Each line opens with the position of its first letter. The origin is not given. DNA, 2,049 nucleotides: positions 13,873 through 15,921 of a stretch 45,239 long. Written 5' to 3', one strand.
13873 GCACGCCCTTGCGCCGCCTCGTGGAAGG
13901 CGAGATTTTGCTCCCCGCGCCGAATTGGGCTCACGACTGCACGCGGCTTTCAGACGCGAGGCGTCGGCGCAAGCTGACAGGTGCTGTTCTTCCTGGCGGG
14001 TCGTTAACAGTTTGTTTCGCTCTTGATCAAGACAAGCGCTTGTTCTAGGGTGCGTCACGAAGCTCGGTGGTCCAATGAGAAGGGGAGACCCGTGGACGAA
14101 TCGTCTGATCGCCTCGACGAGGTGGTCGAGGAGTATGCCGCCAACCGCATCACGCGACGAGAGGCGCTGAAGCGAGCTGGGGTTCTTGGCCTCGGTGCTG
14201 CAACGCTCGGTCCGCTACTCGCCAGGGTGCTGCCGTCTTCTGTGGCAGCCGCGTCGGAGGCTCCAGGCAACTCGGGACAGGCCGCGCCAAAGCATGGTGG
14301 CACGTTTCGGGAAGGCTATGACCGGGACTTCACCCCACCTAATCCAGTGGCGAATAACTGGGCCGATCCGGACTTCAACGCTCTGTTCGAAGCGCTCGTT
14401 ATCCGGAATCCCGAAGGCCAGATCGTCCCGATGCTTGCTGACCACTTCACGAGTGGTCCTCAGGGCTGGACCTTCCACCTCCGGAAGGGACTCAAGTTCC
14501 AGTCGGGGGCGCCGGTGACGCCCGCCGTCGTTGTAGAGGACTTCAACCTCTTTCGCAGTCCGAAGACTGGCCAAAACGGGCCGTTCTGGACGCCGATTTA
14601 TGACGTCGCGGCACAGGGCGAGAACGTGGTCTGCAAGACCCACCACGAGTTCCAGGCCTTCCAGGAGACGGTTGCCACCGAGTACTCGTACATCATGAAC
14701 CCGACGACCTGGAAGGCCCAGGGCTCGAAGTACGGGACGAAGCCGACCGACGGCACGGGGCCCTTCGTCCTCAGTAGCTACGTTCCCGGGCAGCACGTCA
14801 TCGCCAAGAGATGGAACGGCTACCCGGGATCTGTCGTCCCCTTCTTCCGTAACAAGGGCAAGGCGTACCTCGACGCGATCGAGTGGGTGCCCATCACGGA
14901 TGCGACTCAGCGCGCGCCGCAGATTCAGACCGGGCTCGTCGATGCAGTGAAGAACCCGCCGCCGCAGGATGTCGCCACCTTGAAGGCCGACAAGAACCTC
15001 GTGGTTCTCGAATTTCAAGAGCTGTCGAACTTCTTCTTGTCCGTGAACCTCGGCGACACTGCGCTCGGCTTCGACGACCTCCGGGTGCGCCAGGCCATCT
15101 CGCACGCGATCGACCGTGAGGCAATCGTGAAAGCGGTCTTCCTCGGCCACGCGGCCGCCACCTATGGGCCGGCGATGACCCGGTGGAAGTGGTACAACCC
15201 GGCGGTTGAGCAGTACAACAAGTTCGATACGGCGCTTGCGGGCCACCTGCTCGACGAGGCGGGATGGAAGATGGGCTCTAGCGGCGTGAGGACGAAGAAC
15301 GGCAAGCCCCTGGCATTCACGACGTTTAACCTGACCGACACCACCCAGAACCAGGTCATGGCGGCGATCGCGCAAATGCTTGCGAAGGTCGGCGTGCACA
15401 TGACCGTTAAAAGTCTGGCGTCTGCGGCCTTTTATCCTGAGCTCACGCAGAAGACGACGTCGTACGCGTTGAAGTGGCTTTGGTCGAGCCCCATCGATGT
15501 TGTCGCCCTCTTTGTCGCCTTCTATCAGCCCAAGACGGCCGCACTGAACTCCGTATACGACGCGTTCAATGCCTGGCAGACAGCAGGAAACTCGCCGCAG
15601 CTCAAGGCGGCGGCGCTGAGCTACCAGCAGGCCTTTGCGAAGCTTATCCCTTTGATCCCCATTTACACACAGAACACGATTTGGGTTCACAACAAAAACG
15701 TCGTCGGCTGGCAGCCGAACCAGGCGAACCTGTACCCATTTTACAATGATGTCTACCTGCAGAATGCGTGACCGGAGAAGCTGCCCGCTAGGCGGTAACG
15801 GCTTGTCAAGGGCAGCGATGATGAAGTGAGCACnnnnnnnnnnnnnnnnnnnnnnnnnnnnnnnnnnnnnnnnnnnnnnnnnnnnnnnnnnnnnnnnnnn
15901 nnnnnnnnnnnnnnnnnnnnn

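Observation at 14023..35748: An exact LacI-type palindrome at three promoter-like positions ties a 21.7-kb, 20-gene block into one putative regulon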

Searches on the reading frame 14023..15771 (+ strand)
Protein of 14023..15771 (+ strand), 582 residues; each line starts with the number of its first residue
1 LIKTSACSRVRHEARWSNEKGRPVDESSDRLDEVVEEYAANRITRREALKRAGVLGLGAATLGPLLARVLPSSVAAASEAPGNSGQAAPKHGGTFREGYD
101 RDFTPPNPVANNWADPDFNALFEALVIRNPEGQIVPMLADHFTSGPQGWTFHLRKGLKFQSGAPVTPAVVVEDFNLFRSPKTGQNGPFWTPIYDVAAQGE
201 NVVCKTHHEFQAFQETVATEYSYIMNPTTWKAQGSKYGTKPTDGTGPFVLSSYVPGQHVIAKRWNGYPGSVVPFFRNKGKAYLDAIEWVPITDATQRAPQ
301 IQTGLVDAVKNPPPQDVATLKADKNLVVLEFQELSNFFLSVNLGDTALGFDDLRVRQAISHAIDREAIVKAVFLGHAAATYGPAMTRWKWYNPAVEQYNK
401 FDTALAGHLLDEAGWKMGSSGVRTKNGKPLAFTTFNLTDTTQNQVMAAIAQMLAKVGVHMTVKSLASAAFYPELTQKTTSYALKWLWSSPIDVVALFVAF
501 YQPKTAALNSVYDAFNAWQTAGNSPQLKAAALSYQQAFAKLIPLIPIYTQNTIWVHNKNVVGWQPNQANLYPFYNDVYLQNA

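Call 8: search_protein_families(library=pfam, proteins=[window:14023-15771:+])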
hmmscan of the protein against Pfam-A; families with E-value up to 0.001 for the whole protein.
window:14023-15771:+ (582 aa): 1 family
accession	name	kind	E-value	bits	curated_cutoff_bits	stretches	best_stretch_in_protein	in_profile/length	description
PF00496.27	SBP_bac_5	-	5.9e-67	226.8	32.4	1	133-504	1-364/368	Bacterial extracellular solute-binding proteins, family 5 Middle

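Call 39: find_homologous_proteins(query=window:14092-15771:+, max_evalue=1e-60)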
Query window:14092-15771:+ (559 aa): 384 proteins with E <= 1e-60 among 8000 candidates; the best 120 are listed.
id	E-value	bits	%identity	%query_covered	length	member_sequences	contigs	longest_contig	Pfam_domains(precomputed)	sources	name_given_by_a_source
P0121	0.0e+0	1290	100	100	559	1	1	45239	PF00496.28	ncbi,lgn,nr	ncbi:MAG: hypothetical protein JWM85_2949 [Acidimicrobiaceae bacterium]|nr:hypothetical protein [Aci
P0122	0.0e+0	1117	87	100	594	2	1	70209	PF00496.28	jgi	jgi:peptide/nickel transport system substrate-binding protein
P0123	0.0e+0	1087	83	100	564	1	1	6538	PF00496.28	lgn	-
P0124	0.0e+0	1082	83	100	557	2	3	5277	PF00496.28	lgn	-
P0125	0.0e+0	1010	76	100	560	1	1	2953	PF00496.28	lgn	-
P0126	2.7e-298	1009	76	100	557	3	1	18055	PF00496.28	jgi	jgi:peptide/nickel transport system substrate-binding protein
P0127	5.2e-298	1008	76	100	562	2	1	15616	PF00496.28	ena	-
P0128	2.8e-297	1005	76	100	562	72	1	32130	PF00496.28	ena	-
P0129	4.9e-297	1004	76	99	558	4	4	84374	PF00496.28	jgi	-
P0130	1.8e-296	1003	74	100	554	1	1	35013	PF00496.28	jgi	jgi:peptide/nickel transport system substrate-binding protein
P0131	1.5e-295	1000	75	100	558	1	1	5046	PF00496.28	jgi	jgi:peptide/nickel transport system substrate-binding protein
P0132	2.9e-294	995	76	100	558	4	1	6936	PF00496.28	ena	-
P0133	4.4e-293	991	75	100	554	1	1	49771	PF00496.28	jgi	jgi:peptide/nickel transport system substrate-binding protein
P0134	3.4e-292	988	74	100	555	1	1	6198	PF00496.28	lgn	-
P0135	7.0e-291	984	74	99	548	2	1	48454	PF00496.28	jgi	jgi:peptide/nickel transport system substrate-binding protein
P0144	1.8e-284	963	74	100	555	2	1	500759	PF00496.28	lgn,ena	-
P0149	7.6e-272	921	70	100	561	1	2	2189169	PF00496.28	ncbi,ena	-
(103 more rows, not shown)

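Call 40: find_encoding_contigs(protein=P0122, flank=10000, max_places=1)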
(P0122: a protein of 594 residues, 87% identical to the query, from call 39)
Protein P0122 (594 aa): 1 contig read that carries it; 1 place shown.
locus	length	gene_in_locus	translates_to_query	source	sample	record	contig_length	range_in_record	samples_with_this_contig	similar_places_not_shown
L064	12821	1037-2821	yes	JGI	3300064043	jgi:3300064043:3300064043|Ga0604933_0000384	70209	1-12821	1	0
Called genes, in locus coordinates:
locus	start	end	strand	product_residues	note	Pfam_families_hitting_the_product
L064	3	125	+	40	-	?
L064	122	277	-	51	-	-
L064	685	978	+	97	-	-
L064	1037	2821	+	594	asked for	PF00496:SBP_bac_5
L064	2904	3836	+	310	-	PF19300:BPD_transp_1_N, PF00528:BPD_transp_1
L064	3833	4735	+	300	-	PF00528:BPD_transp_1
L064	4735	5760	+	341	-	PF00005:ABC_tran, PF08352:oligo_HPY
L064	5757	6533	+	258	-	PF00005:ABC_tran, PF08352:oligo_HPY (weak)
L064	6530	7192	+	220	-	-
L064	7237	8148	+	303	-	-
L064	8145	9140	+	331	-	PF02779:Transket_pyr, PF02780:Transketolase_C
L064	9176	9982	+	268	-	PF00106:adh_short, PF23441:SDR (weak), PF08659:KR, PF13561:adh_short_C2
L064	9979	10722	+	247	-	PF23023:Anti-Pycsar_Apyc1 (weak), PF00753:Lactamase_B, PF12706:Lactamase_B_2 (weak)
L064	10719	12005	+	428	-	PF01979:Amidohydro_1, PF07969:Amidohydro_3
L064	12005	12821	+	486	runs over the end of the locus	PF00496:SBP_bac_5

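Call 41: find_encoding_contigs(protein=P0129, flank=10000, max_places=1)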
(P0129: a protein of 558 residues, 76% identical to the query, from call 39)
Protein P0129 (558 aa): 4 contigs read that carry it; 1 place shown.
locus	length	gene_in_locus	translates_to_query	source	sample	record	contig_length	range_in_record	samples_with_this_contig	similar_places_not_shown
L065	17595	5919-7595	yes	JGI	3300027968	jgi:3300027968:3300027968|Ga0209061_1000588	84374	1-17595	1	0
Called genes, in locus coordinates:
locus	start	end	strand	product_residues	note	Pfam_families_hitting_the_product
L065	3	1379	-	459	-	?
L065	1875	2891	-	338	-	PF00288:GHMP_kinases_N, PF08544:GHMP_kinases_C (weak)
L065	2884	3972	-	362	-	PF00291:PALP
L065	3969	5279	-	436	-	PF03447:NAD_binding_3, PF00742:Homoserine_dh, PF01842:ACT, PF22629:ACT_AHAS_ss (weak)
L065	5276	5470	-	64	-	-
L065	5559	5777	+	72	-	-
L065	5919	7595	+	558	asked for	PF00496:SBP_bac_5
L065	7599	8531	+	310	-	PF19300:BPD_transp_1_N, PF00528:BPD_transp_1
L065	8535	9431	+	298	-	PF00528:BPD_transp_1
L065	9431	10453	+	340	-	PF00005:ABC_tran, PF08352:oligo_HPY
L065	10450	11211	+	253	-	PF00005:ABC_tran, PF02463:SMC_N (faint)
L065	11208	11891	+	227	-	-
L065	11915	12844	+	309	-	PF00676:E1_dh, PF02775:TPP_enzyme_C, PF13292:DXP_synthase_N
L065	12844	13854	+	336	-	PF02779:Transket_pyr, PF02780:Transketolase_C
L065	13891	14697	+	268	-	PF00106:adh_short, PF23441:SDR (weak), PF08659:KR, PF13561:adh_short_C2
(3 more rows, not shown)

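Call 42: find_encoding_contigs(protein=P0149, flank=10000, max_places=1)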
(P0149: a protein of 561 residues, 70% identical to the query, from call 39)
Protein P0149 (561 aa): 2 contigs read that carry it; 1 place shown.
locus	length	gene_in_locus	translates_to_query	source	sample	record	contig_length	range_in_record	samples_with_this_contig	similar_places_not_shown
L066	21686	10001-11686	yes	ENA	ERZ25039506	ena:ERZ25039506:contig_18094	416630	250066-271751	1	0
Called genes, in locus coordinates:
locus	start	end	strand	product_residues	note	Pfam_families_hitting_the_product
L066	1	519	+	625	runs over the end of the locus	PF00496:SBP_bac_5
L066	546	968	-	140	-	PF01042:Ribonuc_L-PSP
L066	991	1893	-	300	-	-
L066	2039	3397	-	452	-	PF13191:AAA_16 (weak)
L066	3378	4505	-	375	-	PF12773:DZR, PF13240:Zn_Ribbon_1 (weak), PF00211:Guanylate_cyc, PF13191:AAA_16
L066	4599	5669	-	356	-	PF02746:MR_MLE_N, PF13378:MR_MLE_C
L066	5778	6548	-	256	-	PF03328:HpcH_HpaI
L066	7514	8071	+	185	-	PF07730:HisKA_3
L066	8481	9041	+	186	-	PF00072:Response_reg (weak), PF08281:Sigma70_r4_2 (weak), PF00196:GerE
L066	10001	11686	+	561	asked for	PF00496:SBP_bac_5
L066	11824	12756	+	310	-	PF19300:BPD_transp_1_N (weak), PF00528:BPD_transp_1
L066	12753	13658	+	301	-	PF00528:BPD_transp_1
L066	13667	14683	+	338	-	PF00005:ABC_tran, PF08352:oligo_HPY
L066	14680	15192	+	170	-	PF00005:ABC_tran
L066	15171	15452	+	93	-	PF08352:oligo_HPY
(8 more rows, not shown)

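Call 43: find_encoding_contigs(protein=P0133, flank=10000, max_places=1)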
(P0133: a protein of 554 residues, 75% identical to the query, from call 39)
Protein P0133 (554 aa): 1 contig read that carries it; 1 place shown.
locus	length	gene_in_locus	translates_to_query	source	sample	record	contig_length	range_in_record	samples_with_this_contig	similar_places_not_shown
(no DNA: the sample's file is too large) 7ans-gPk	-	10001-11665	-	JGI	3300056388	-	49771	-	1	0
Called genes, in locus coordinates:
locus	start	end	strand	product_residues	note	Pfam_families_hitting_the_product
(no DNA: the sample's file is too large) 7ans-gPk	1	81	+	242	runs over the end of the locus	PF21948:LplA-B_cat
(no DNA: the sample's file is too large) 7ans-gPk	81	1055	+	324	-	PF00676:E1_dh, PF02775:TPP_enzyme_C (faint)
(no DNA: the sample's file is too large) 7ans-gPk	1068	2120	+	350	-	PF02779:Transket_pyr, PF02780:Transketolase_C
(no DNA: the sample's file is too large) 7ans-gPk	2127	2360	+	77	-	PF00364:Biotin_lipoyl, PF25997:BSH_YhbJ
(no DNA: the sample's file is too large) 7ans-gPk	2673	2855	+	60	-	-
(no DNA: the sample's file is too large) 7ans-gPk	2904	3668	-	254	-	PF01965:DJ-1_PfpI, PF17124:ThiJ_like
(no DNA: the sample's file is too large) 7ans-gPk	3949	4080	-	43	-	-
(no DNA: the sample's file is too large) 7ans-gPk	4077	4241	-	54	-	-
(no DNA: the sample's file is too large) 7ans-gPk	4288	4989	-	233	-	PF07110:EthD (weak)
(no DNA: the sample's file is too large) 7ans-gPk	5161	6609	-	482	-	PF01425:Amidase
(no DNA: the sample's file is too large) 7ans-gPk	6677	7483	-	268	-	PF00106:adh_short, PF23441:SDR (weak), PF08659:KR, PF13561:adh_short_C2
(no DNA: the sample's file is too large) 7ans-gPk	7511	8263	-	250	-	PF20254:DMFA2_C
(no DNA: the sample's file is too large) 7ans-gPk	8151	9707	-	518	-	PF20254:DMFA2_C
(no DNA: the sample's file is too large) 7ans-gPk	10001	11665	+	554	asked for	PF00496:SBP_bac_5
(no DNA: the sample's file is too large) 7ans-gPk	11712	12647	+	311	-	PF19300:BPD_transp_1_N, PF00528:BPD_transp_1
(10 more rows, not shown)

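Call 44: find_encoding_contigs(protein=P0144, flank=10000, max_places=1)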
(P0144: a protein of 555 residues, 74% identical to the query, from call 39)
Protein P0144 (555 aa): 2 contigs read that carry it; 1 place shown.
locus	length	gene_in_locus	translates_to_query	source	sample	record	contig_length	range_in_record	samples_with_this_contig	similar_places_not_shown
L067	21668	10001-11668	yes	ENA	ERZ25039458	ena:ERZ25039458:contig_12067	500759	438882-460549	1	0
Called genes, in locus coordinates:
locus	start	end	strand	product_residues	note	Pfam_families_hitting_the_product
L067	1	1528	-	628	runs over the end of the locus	PF16697:Yop-YscD_cpl, PF00498:FHA, PF16697:Yop-YscD_cpl, PF00005:ABC_tran, PF13304:AAA_21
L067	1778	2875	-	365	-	PF00195:Chal_sti_synt_N, PF08392:FAE1_CUT1_RppA, PF02797:Chal_sti_synt_C, PF08541:ACP_syn_III_C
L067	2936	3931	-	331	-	PF01040:UbiA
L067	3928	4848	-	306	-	PF01494:FAD_binding_3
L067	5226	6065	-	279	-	PF02353:CMAS, PF13489:Methyltransf_23, PF01209:Ubie_methyltran, PF13847:Methyltransf_31, PF08241:Methyltransf_11, PF08242:Methyltransf_12, PF13649:Methyltransf_25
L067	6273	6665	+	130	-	PF07366:SnoaL, PF12680:SnoaL_2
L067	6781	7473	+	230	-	PF03737:RraA-like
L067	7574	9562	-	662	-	PF13385:Laminin_G_3 (faint), PF20254:DMFA2_C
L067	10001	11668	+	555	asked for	PF00496:SBP_bac_5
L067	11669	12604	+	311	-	PF19300:BPD_transp_1_N, PF00528:BPD_transp_1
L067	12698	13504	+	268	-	PF00528:BPD_transp_1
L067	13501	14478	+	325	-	PF00005:ABC_tran, PF08352:oligo_HPY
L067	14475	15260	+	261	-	PF00005:ABC_tran, PF13401:AAA_22 (faint), PF08352:oligo_HPY (weak)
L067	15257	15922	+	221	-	-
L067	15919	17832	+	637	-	PF00676:E1_dh, PF02775:TPP_enzyme_C (weak), PF13292:DXP_synthase_N, PF02779:Transket_pyr, PF02780:Transketolase_C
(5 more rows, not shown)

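Call 45: find_encoding_contigs(protein=P0130, flank=10000, max_places=1)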
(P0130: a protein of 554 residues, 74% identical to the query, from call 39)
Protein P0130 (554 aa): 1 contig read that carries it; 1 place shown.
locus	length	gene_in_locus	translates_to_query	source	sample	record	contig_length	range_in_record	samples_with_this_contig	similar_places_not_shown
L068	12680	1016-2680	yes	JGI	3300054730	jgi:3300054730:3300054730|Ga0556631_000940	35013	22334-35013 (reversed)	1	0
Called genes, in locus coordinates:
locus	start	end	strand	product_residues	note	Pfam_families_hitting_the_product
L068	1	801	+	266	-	?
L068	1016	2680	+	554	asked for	PF00496:SBP_bac_5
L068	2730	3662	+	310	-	PF19300:BPD_transp_1_N, PF00528:BPD_transp_1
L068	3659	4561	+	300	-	PF00528:BPD_transp_1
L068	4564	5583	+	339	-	PF00005:ABC_tran, PF08352:oligo_HPY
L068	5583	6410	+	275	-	PF00005:ABC_tran, PF08352:oligo_HPY (weak)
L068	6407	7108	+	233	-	PF12697:Abhydrolase_6 (weak)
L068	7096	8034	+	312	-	PF00676:E1_dh, PF13292:DXP_synthase_N (weak), PF00456:Transketolase_N (weak)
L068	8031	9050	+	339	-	PF02779:Transket_pyr, PF02780:Transketolase_C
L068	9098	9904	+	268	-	PF00106:adh_short, PF08659:KR, PF13561:adh_short_C2, PF23441:SDR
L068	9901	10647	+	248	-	PF23023:Anti-Pycsar_Apyc1 (weak), PF00753:Lactamase_B, PF12706:Lactamase_B_2 (faint)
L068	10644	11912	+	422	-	PF01979:Amidohydro_1, PF07969:Amidohydro_3 (weak)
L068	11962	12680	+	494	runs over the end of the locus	PF00496:SBP_bac_5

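Call 46: find_encoding_contigs(protein=P0123, flank=10000, max_places=1)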
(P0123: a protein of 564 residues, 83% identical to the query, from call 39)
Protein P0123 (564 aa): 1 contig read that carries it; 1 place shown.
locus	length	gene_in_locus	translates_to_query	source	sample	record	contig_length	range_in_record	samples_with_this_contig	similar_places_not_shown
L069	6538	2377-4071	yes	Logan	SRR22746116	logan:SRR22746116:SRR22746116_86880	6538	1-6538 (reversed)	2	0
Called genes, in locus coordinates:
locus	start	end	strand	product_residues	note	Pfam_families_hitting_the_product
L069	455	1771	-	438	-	PF00589:Phage_integrase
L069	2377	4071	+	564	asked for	PF00496:SBP_bac_5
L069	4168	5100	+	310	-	PF19300:BPD_transp_1_N, PF00528:BPD_transp_1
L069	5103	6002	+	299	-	PF00528:BPD_transp_1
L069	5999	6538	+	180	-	?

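Call 66: search_solved_structures(query=window:14092-15771:+, max_evalue=1e-10)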
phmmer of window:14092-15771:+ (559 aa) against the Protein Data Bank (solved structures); distinct sequences matched with E-value up to 1e-10: 38.
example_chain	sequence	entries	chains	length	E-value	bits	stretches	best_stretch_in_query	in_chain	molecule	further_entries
8efz_A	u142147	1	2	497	1.3e-23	87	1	97-469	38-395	Extracellular solute-binding protein family 5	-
1uqw_A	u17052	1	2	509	5.3e-22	81.7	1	96-540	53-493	PUTATIVE BINDING PROTEIN YLIB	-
3t66_A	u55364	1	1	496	8.4e-22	81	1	100-445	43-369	Nickel ABC transporter (Nickel-binding protein)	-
5u4o_A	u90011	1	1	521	1.1e-21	80.6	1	58-400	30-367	ABC transporter substrate-binding protein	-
4oer_A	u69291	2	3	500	2e-21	79.7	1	96-478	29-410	NikA protein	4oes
1xoc_A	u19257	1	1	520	2.3e-21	79.6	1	63-456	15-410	Oligopeptide-binding protein appA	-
9pl3_A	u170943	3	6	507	2.8e-19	72.7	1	96-473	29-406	Peptide ABC transporter, peptide-binding protein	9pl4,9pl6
1dpe_A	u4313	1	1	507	5.7e-19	71.6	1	217-397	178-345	DIPEPTIDE-BINDING PROTEIN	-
8z1y_F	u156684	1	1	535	6.8e-19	71.4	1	217-397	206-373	Dipeptide-binding protein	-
8z1z_F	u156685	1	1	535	6.8e-19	71.4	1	217-397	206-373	Dipeptide-binding protein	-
1dpp_A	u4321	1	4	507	8.7e-19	71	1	217-397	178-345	DIPEPTIDE BINDING PROTEIN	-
5yh5_A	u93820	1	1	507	1.5e-18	70.3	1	96-469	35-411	Nickel ABC transporter substrate-binding protein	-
5yhe_A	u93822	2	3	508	1.5e-18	70.3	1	96-469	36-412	Nickel ABC transporter substrate-binding protein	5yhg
5yh8_A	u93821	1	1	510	1.5e-18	70.3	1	96-469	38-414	Nickel ABC transporter substrate-binding protein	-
4wed_A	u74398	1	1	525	8.9e-18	67.7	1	89-542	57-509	ABC transporter, periplasmic solute-binding protein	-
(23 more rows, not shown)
